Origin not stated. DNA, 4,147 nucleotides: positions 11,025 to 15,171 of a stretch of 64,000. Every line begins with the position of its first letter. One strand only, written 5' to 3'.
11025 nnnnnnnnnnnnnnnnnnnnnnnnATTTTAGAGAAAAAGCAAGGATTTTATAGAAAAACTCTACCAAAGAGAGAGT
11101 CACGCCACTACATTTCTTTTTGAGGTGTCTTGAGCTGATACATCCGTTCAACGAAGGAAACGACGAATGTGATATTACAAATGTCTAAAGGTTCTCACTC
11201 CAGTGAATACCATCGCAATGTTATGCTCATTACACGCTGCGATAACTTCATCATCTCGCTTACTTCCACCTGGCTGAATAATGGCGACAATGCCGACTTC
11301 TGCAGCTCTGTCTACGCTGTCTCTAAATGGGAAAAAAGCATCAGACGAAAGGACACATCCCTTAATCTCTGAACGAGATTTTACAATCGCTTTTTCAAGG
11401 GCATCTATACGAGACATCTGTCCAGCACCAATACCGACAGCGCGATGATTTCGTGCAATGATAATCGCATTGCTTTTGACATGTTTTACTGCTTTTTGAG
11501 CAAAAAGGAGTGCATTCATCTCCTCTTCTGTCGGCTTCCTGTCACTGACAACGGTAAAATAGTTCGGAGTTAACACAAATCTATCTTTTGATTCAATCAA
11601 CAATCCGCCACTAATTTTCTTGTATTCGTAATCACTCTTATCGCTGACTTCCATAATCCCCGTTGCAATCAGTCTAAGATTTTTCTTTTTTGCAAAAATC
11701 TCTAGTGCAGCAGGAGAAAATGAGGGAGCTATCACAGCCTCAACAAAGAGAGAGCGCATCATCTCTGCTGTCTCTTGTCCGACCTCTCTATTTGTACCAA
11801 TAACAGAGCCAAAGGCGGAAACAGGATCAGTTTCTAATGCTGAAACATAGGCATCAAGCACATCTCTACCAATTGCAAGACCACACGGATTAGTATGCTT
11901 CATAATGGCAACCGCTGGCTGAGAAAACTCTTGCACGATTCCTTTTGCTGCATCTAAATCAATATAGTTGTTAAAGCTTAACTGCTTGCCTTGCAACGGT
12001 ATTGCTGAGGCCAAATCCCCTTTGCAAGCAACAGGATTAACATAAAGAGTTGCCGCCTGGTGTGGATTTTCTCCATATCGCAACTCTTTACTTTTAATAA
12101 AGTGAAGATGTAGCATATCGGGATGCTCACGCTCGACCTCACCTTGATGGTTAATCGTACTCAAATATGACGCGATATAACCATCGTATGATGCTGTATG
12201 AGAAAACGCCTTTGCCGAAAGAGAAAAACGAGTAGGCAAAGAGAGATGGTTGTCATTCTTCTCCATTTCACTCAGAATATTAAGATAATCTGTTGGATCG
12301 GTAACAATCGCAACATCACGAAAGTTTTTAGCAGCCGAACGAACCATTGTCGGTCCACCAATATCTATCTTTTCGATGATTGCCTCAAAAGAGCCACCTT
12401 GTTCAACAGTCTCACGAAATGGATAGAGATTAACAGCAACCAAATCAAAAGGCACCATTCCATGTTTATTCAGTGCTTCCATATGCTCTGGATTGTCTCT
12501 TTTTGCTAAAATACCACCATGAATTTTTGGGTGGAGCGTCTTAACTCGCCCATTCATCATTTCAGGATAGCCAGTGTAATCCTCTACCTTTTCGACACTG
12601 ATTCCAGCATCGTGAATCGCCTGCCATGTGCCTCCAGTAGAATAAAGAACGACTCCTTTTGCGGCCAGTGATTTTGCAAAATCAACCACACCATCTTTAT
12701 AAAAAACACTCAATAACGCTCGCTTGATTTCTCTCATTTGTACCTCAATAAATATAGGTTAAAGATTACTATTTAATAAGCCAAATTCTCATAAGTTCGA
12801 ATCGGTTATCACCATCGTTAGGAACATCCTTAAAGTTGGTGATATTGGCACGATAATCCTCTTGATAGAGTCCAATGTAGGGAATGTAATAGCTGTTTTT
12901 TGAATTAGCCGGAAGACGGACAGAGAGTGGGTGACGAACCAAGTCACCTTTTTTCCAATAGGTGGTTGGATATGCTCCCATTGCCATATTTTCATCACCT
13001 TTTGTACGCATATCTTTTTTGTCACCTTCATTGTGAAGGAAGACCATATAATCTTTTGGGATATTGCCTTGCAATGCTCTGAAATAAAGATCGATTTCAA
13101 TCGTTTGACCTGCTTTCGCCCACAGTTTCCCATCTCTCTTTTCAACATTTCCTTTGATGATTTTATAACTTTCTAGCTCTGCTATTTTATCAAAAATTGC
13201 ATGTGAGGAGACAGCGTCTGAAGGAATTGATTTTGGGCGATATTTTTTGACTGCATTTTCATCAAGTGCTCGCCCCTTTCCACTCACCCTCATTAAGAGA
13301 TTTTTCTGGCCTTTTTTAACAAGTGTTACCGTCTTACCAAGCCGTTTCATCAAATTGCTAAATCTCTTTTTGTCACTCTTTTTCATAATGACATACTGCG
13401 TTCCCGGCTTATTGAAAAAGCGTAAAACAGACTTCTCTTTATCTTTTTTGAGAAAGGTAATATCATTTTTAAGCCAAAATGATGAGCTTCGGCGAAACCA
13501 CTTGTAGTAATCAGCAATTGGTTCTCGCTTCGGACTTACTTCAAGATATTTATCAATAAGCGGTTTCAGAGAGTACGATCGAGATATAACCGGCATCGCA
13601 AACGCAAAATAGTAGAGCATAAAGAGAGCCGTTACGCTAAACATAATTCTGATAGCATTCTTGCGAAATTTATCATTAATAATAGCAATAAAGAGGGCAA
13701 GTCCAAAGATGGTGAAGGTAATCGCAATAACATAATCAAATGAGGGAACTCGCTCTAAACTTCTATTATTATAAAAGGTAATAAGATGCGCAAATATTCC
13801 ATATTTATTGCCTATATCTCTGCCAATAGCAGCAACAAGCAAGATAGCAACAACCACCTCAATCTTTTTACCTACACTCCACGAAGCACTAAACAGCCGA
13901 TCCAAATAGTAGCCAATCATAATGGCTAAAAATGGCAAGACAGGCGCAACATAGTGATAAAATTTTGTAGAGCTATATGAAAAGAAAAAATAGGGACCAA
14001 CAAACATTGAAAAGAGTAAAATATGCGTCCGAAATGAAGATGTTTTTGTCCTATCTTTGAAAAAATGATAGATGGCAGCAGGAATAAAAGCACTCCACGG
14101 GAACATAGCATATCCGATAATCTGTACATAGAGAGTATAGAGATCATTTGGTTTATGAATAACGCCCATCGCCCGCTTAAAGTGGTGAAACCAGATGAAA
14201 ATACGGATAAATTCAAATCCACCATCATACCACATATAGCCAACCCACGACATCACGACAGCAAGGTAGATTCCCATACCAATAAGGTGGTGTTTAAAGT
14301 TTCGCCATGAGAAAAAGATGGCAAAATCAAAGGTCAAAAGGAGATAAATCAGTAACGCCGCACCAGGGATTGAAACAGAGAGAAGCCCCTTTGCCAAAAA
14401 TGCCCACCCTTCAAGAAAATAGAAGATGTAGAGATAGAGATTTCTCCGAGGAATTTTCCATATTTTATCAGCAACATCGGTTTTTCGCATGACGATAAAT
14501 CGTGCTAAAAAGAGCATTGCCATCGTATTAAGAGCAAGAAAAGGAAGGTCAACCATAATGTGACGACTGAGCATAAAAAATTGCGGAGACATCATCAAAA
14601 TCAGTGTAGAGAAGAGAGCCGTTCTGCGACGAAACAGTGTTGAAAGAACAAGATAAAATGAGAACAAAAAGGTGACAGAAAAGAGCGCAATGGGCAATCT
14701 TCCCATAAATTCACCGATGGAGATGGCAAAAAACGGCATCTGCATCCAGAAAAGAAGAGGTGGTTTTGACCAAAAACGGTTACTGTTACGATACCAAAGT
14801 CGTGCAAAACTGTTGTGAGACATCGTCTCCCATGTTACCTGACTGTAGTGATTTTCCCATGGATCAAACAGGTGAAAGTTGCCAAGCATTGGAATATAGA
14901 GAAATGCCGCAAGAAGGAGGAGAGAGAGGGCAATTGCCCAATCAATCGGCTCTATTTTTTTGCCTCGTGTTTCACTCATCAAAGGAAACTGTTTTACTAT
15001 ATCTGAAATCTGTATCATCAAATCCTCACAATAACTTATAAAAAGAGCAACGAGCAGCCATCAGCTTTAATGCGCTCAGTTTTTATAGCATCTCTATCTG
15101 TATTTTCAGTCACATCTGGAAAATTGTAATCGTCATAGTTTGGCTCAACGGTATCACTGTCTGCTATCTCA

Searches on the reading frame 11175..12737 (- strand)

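Call 76: search_protein_families(library=pfam, proteins=[window:11175-12737:-], max_evalue=0.0001)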
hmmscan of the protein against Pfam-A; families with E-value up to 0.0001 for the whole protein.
window:11175-12737:- (520 aa): 2 families
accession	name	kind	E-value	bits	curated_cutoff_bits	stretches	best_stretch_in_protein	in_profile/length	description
PF01808.24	AICARFT_IMPCHas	-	1.6e-113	379.7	25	1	135-452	1-310/311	AICARFT/IMPCHase bienzyme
PF02142.27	MGS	-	1.5e-22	80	24.1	1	16-130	1-94/94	MGS-like domain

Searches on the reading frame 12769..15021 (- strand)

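Call 3: search_protein_families(library=pfam, proteins=[window:12769-15021:-], max_evalue=0.1)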
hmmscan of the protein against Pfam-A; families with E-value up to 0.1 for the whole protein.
window:12769-15021:- (750 aa): 3 families
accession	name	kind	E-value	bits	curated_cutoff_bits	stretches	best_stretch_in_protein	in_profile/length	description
PF13231.12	PMT_2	-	1.9e-10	41.6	26.1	1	85-260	1-158/160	Dolichyl-phosphate-mannose-protein mannosyltransferase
PF02366.24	PMT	-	0.0018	18.3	22.7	1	32-246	3-219/245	Dolichyl-phosphate-mannose-protein mannosyltransferase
PF10792.14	DUF2605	-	0.052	14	25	0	503-534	16-47/96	Protein of unknown function (DUF2605)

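Call 4: search_protein_families(library=ncbifam, proteins=[window:12769-15021:-], max_evalue=0.1)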
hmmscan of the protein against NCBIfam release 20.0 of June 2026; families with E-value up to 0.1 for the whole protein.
window:12769-15021:- (750 aa): 1 family
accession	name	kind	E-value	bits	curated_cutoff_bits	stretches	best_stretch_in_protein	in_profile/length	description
NF009784.2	PRK13279.1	equivalog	2.8e-11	42.7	567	1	32-425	8-384/539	lipid IV(A) 4-amino-4-deoxy-L-arabinosyltransferase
